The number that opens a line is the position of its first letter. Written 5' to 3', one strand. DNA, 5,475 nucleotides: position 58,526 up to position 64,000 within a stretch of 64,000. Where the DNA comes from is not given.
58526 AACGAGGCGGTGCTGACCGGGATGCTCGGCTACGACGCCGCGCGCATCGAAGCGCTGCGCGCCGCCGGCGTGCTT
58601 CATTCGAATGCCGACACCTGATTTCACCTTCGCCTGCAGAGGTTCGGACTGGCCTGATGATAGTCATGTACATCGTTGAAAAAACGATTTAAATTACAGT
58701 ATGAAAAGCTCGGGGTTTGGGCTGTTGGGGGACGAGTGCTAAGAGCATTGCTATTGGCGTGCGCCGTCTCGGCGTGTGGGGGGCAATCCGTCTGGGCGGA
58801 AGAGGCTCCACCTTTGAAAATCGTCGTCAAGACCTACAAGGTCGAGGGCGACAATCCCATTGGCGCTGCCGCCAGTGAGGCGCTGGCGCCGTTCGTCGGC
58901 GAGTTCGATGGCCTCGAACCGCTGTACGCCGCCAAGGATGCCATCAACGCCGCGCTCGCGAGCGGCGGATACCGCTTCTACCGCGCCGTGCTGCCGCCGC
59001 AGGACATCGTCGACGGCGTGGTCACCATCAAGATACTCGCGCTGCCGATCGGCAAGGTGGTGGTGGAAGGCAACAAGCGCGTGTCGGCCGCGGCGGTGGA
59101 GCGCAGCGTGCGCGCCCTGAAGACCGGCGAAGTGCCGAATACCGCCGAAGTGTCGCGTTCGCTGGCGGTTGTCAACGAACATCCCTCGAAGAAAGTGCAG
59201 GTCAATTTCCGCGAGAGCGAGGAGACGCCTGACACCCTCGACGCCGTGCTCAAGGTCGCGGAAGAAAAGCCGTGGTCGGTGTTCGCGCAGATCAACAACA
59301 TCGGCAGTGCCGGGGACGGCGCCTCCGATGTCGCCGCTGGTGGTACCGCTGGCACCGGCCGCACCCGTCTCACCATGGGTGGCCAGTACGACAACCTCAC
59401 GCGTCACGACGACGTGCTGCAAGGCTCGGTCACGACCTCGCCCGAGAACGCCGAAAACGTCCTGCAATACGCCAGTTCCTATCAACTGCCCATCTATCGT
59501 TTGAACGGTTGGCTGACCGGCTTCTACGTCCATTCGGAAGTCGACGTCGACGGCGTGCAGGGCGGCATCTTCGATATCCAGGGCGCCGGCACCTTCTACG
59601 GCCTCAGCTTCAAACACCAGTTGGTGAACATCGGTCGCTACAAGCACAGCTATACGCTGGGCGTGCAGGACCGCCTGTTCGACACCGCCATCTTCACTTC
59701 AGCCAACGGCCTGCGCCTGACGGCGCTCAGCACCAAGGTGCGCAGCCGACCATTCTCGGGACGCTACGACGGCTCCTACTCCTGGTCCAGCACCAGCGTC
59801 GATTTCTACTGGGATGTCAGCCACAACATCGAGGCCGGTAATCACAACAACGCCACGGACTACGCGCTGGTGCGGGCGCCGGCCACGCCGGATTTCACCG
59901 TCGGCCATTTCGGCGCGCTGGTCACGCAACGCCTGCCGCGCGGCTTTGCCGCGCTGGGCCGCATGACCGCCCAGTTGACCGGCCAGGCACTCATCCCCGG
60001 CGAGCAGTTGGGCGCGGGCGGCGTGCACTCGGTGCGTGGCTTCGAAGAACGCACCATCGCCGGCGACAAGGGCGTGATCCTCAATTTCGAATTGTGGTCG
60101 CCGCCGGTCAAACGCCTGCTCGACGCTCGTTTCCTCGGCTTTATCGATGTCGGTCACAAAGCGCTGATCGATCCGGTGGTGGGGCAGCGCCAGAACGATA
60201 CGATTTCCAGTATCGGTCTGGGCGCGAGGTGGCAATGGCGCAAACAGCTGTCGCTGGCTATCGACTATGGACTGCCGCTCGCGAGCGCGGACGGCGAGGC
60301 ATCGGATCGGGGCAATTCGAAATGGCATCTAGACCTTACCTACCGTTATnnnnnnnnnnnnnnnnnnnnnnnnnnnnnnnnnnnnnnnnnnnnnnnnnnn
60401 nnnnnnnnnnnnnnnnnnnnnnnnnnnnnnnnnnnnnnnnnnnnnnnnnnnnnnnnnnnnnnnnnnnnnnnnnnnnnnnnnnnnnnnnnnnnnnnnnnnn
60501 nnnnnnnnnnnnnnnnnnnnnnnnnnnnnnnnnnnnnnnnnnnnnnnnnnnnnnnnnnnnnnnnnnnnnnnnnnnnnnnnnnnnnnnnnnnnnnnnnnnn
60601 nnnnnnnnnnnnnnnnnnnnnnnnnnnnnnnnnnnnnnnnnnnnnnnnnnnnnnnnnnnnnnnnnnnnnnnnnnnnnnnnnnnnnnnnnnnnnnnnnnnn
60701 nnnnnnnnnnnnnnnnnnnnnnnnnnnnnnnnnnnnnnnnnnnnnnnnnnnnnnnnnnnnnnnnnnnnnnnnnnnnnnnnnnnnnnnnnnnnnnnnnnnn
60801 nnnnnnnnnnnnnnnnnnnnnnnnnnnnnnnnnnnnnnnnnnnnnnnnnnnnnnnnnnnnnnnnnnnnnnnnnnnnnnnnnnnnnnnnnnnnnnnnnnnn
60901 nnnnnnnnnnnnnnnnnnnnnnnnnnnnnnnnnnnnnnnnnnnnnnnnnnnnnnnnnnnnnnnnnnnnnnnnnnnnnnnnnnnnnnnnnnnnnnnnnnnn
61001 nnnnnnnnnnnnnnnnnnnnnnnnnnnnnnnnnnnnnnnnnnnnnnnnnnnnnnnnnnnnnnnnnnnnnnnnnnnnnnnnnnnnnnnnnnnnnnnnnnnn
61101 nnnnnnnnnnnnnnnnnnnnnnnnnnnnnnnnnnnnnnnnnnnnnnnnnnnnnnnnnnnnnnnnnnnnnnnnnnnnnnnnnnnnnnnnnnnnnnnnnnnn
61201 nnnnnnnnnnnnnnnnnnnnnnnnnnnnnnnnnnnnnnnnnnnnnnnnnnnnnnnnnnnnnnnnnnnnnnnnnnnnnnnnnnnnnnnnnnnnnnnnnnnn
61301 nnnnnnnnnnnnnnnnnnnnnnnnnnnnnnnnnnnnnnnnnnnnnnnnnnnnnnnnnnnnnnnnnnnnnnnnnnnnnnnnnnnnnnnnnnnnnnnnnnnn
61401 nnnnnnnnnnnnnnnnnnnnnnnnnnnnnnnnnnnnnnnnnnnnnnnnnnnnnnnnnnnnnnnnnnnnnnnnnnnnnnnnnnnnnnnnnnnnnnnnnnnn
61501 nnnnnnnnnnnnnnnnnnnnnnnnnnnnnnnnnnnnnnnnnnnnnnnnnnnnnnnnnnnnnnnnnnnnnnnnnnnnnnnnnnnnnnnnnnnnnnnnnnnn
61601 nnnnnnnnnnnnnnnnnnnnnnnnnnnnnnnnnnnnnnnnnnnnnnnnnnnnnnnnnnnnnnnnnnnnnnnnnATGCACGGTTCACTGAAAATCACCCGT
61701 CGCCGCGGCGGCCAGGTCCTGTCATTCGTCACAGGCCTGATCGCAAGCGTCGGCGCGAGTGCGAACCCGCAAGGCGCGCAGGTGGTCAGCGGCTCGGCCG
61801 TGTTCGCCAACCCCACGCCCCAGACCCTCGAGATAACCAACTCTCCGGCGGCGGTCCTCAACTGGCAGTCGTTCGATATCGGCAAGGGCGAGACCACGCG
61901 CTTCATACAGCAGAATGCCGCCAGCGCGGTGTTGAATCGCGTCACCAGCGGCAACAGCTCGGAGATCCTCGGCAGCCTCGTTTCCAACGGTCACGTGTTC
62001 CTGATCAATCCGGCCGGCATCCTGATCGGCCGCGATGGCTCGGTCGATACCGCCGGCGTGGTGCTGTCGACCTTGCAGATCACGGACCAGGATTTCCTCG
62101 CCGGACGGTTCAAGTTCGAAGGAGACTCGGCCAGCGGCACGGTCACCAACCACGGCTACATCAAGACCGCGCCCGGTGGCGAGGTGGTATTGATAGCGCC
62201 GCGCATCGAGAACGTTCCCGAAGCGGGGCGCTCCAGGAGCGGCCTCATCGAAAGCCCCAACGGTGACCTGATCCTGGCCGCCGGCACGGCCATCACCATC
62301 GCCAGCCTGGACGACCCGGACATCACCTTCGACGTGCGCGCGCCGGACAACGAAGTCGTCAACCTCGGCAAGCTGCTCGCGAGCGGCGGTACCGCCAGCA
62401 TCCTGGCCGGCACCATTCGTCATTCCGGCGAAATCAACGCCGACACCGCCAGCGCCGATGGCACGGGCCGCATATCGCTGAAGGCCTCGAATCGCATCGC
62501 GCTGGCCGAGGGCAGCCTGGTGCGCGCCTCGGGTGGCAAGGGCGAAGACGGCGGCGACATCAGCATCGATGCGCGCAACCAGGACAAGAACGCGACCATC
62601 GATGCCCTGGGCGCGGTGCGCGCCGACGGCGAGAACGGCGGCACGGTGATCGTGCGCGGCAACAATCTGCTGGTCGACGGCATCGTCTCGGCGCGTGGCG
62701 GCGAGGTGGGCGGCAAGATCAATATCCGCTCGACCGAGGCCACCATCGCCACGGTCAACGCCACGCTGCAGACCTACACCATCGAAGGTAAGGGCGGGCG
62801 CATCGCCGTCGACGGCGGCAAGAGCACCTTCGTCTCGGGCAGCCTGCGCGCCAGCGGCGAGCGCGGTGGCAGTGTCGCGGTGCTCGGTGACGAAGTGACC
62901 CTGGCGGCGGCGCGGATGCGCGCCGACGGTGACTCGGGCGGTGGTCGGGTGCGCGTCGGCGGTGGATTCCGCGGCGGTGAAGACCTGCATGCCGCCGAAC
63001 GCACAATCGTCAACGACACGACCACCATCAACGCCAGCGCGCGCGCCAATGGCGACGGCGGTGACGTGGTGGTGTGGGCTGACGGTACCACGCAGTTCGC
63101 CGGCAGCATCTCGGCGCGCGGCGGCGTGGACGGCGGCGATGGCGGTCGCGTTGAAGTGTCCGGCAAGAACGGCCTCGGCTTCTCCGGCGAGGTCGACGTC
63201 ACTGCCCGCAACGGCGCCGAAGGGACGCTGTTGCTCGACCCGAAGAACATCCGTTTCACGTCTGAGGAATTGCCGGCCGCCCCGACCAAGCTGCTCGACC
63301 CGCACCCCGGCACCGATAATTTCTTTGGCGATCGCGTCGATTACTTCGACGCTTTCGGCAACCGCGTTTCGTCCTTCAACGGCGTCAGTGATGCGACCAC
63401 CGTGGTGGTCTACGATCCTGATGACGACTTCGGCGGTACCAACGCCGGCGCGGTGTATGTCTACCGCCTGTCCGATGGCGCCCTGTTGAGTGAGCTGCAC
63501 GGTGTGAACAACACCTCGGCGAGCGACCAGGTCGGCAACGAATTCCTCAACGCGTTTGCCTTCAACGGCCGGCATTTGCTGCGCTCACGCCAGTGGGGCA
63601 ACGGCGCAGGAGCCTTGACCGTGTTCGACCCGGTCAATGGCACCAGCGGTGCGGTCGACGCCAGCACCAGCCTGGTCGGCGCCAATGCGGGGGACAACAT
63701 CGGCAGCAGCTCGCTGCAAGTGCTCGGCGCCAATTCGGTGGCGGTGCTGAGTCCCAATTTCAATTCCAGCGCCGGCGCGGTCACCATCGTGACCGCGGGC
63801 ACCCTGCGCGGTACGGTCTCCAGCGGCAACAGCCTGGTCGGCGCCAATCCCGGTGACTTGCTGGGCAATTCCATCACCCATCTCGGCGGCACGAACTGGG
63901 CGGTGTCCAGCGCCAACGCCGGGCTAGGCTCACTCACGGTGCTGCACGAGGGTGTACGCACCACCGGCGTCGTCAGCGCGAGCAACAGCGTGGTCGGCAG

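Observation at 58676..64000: Two-partner secretion locus with an unusual gene order, tpsB then a secreted tandem-FecR-domain protein then tpsA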

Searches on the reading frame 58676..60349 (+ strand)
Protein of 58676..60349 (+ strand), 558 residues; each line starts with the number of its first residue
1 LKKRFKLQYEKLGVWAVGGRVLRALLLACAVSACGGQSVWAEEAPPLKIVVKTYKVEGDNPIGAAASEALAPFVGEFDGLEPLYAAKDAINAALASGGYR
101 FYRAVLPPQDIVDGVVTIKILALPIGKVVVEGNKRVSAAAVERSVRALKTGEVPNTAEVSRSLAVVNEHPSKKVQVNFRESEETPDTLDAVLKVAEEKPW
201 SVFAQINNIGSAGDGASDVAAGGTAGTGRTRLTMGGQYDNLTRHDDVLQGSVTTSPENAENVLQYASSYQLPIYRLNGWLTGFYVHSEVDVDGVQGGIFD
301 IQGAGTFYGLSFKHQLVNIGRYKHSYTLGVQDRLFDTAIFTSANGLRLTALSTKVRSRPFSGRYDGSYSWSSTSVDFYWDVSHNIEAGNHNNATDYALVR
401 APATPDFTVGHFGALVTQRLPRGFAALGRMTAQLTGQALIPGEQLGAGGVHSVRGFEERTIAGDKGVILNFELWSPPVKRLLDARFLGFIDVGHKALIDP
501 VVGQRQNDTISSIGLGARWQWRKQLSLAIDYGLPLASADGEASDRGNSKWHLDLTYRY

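Call 7: search_protein_families(library=pfam, proteins=[window:58676-60349:+], max_evalue=0.01)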
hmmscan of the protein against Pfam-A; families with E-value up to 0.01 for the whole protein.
window:58676-60349:+ (558 aa): 4 families
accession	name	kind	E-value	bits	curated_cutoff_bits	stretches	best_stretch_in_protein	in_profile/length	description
PF03865.19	ShlB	-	5.1e-19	69.3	22.7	1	191-517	6-309/311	Haemolysin secretion/activation protein ShlB/FhaC/HecB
PF08479.16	POTRA_2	-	3.3e-09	36.9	24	1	51-121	3-74/76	POTRA domain, ShlB-type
PF01103.29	Omp85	-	0.00022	21.3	24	1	439-542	193-313/325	Omp85 superfamily domain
PF07244.20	POTRA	-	0.0092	17.1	21.3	0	125-164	3-41/79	Surface antigen variable number repeat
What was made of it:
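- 58736..60352 (+): tpsB, an Omp85/TpsB-type outer-membrane transporter of 538 aa counted from GTG 58736. The alternative upstream TTG at 58676 gives 558 aa. Signal peptide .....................|EE, POTRA domains, then a ShlB-type 16-strand barrel ending ...LDLTYRY. Pfam ShlB 5e-19, POTRA_2 3e-9, Omp85 and POTRA weak (call 7).
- On Two-partner secretion (type Vb): Pfam ShlB 5e-19 (69 bits against a cut-off of 22.7) and POTRA_2 3e-9 (call 7).
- Checked: tpsB: Pfam ShlB 5e-19 and POTRA_2 3e-9 (call 7).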

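Call 9: search_protein_families(library=ncbifam, proteins=[window:58676-60349:+], max_evalue=0.01)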
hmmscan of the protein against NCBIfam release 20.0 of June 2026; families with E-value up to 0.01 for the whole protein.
window:58676-60349:+ (558 aa): 2 families
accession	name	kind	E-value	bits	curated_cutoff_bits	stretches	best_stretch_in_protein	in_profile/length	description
NF047779.1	Omp85_fam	subfamily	1.8e-07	31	200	1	437-534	312-409/423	Omp85 family outer membrane protein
TIGR03303.1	OM_YaeT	equivalog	2.1e-05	23.1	297.15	0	441-542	612-729/741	outer membrane protein assembly factor BamA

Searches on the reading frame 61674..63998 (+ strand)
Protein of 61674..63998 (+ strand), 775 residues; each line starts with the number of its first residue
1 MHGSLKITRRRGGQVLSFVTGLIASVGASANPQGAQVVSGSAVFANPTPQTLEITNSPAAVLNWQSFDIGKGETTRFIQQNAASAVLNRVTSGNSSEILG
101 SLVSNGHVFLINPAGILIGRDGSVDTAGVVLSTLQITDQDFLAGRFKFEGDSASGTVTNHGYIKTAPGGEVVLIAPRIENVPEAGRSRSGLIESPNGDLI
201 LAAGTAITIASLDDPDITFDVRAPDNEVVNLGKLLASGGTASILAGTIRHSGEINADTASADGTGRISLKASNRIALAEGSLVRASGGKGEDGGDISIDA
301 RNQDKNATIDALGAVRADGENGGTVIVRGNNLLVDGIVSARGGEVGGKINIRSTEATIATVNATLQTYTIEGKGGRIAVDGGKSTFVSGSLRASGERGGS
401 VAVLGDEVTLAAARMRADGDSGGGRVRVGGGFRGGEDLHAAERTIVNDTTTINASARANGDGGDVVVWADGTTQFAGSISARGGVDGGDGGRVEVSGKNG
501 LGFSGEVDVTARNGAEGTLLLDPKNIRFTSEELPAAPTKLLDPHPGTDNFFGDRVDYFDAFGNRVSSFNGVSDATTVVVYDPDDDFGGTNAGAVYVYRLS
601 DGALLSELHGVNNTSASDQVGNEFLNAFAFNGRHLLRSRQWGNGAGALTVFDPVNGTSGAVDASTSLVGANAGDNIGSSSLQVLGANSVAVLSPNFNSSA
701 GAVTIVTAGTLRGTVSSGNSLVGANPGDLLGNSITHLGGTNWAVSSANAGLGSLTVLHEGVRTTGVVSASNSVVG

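Call 7: search_protein_families(library=pfam, proteins=[window:61674-63998:+], max_evalue=0.01)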
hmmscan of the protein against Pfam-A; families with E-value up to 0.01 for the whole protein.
window:61674-63998:+ (775 aa): 2 families
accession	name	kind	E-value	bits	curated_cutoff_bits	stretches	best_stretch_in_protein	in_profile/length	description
PF05860.19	TPS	-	8.6e-28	98.3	33.5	1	30-297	3-251/252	TPS secretion domain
PF18888.5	DUF5650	-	1.6e-13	50.5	25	2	631-678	4-55/55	Repeat of unknown function (DUF5650)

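Call 9: search_protein_families(library=ncbifam, proteins=[window:61674-63998:+], max_evalue=0.01)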
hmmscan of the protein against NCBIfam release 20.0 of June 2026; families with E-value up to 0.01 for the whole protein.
window:61674-63998:+ (775 aa): 2 families
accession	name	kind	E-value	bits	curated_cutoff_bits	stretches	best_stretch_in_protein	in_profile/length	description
TIGR01901.1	adhes_NPXG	domain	1.1e-21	76.6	29.1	1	62-136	2-78/79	filamentous hemagglutinin N-terminal domain-containing protein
NF012204.1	adhes_FxxPxG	domain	0.00086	19.2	60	1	57-167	10-124/153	leukotoxin LktA family filamentous adhesin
